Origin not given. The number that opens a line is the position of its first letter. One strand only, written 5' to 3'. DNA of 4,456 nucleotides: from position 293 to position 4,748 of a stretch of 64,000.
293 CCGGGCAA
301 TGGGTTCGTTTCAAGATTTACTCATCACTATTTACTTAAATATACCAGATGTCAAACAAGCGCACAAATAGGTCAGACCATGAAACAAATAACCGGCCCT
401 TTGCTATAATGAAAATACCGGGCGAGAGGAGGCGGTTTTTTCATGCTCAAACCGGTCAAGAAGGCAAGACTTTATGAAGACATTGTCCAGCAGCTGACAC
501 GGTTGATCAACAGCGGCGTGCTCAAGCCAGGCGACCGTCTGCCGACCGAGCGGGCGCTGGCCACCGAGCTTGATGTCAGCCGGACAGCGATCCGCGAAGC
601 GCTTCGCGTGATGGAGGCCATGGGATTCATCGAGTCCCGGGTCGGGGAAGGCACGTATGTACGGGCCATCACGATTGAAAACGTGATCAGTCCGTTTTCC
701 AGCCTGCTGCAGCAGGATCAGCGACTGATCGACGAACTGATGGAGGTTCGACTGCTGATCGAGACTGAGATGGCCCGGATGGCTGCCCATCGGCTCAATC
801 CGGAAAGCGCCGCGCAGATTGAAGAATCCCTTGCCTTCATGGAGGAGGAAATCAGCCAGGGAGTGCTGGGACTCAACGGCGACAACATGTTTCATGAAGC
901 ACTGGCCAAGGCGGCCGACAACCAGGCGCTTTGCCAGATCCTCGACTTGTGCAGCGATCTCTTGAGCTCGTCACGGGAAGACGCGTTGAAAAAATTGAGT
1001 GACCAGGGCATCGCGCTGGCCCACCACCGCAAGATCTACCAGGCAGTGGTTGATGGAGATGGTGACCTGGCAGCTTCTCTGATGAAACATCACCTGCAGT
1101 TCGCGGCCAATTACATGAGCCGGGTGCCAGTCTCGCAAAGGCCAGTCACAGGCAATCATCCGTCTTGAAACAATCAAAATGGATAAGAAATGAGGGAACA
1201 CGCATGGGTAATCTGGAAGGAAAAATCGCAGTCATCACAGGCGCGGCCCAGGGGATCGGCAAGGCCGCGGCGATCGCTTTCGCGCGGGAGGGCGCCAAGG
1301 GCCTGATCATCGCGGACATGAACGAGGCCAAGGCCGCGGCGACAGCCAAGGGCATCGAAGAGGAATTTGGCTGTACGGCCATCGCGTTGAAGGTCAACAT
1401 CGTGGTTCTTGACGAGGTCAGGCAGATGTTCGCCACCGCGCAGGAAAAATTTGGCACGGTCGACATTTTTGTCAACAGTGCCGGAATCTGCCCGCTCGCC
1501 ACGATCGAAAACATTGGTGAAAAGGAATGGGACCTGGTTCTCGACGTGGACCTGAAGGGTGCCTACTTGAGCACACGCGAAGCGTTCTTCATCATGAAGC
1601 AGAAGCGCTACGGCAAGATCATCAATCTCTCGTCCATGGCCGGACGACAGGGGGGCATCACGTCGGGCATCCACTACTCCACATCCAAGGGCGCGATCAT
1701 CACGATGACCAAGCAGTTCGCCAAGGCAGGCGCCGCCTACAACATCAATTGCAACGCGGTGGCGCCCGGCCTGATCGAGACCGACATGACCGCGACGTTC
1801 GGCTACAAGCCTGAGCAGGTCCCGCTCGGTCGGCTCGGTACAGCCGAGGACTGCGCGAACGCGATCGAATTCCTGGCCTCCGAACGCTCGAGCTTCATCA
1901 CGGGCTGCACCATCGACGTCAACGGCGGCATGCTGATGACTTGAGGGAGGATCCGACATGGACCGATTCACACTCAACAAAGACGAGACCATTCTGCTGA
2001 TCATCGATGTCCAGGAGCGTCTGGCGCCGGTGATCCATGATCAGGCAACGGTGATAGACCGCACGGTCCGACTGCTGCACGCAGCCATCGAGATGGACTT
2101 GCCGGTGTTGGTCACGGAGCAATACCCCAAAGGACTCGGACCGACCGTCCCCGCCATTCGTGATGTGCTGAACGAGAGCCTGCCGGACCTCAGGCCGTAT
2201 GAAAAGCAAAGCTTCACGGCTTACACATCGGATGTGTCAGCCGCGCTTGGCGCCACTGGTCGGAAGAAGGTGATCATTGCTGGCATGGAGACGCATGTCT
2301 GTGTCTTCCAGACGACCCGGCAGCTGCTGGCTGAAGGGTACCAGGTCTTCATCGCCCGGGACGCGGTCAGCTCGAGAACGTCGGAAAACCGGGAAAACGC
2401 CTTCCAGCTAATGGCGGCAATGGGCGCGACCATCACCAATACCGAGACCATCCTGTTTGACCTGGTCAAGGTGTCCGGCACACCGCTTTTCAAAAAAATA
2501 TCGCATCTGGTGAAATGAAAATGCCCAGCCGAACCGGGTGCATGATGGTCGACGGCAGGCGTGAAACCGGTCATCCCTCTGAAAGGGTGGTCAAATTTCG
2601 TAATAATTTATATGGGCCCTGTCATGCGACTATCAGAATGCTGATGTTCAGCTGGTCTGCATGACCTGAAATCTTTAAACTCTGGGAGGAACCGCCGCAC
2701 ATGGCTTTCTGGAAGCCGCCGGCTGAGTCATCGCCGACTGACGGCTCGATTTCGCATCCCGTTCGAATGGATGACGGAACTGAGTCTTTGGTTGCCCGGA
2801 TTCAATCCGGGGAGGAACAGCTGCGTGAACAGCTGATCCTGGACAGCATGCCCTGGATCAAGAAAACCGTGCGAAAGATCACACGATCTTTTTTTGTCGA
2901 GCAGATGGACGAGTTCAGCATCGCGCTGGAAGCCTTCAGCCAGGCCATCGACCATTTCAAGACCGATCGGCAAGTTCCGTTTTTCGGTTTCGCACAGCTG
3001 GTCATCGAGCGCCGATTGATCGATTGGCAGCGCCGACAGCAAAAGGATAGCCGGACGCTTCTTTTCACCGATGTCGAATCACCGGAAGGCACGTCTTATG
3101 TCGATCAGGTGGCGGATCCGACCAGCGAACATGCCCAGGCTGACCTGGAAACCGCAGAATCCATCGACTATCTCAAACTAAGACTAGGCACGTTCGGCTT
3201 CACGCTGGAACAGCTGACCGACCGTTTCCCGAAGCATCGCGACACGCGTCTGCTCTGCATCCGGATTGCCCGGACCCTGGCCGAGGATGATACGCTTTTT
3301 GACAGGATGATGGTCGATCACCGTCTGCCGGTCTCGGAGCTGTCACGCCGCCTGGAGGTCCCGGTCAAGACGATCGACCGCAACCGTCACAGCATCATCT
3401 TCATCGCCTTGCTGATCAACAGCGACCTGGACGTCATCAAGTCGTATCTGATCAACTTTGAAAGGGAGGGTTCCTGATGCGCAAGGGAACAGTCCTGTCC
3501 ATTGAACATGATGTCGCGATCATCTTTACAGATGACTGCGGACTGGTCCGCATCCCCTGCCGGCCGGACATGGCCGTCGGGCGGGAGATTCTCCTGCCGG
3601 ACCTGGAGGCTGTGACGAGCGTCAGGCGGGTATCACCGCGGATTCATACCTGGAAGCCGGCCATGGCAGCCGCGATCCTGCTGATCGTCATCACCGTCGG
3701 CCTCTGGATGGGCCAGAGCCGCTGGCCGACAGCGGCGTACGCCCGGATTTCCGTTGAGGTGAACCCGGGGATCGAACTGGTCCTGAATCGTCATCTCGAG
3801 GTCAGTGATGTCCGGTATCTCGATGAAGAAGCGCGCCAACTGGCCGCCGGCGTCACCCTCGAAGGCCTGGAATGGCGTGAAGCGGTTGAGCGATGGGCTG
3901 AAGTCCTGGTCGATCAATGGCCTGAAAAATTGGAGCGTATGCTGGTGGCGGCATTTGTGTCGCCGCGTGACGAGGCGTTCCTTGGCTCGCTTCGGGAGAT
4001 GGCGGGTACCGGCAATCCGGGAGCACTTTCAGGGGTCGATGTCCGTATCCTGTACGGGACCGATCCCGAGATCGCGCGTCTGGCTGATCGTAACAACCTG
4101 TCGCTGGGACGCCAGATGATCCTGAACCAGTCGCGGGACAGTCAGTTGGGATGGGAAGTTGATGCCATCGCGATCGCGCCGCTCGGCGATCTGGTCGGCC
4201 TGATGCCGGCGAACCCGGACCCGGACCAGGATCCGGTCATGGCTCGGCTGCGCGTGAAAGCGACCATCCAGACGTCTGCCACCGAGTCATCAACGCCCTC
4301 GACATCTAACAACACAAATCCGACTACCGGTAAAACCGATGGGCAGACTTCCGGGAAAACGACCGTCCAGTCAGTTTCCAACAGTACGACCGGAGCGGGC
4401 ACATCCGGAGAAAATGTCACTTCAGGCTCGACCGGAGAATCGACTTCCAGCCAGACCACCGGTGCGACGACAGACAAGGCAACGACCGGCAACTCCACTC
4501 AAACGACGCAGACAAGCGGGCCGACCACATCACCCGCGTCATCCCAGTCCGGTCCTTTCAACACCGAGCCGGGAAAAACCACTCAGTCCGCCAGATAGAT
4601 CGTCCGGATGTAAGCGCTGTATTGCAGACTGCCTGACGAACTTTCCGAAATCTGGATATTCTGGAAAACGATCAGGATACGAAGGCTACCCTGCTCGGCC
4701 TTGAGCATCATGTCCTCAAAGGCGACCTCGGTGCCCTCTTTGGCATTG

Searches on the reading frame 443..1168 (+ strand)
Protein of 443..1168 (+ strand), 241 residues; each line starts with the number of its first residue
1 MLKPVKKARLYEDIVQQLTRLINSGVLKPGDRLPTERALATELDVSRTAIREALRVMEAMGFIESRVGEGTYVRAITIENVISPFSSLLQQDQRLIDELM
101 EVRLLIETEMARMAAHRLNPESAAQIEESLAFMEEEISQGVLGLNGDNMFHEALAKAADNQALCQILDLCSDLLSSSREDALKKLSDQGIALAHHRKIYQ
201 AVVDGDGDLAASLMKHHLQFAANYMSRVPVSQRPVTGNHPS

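Call 88: search_protein_families(library=pfam, proteins=[window:443-1168:+], max_evalue=0.00001)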
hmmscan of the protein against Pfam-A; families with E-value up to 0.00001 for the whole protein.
window:443-1168:+ (241 aa): 2 families
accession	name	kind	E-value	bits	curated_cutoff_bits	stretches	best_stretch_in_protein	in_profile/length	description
PF07729.17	FCD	-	2.9e-24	86.3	24.3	1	98-219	1-124/125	FCD domain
PF00392.27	GntR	-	6.6e-22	77.4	27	1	10-73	1-64/64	Bacterial regulatory proteins, gntR family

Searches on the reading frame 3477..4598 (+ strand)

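Call 88: search_protein_families(library=pfam, proteins=[window:3477-4598:+], max_evalue=0.00001)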
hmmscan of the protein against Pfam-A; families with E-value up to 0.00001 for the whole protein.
window:3477-4598:+ (373 aa): 2 families
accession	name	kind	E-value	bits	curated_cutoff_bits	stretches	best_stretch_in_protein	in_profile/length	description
PF23750.1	RsgI_M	-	8e-10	39.9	25.3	1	88-147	1-60/133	Anti-sigma factor RsgI-like central domain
PF12791.13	RsgI_N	-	1.7e-07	31.4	25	1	1-39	1-38/40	Anti-sigma factor N-terminus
